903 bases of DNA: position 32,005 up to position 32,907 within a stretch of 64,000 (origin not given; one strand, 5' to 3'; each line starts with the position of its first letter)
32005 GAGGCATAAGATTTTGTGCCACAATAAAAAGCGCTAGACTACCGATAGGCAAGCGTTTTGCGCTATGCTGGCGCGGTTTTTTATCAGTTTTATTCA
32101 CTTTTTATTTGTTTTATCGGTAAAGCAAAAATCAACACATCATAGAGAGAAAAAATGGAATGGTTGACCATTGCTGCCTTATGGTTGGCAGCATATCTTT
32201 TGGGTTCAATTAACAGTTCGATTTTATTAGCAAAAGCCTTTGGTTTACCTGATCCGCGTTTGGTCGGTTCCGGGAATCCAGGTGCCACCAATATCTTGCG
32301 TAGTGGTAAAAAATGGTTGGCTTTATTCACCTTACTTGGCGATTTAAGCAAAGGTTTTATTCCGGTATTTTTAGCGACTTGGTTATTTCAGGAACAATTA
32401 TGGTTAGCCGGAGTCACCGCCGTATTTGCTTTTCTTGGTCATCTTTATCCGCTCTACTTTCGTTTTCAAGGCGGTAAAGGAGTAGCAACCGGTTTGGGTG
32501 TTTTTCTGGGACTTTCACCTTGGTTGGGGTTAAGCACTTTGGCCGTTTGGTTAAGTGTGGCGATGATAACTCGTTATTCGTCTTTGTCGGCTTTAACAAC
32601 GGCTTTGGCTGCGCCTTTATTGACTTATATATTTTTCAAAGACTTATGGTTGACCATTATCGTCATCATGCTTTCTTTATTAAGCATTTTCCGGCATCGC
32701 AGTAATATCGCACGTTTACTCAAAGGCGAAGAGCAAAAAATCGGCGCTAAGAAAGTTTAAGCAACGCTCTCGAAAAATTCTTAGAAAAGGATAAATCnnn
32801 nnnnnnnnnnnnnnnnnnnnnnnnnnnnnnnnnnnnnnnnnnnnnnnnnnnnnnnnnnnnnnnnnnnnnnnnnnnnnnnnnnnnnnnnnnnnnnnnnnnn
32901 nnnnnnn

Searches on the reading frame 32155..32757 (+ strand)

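Call 71: search_protein_families(library=pfam, proteins=[window:32155-32757:+], max_evalue=0.00001)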
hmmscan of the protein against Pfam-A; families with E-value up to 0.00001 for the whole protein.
window:32155-32757:+ (201 aa): 1 family
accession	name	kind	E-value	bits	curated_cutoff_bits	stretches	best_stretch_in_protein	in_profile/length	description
PF02660.20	G3P_acyltransf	-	3.7e-54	183.7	24.1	1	12-188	1-164/164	Glycerol-3-phosphate acyltransferase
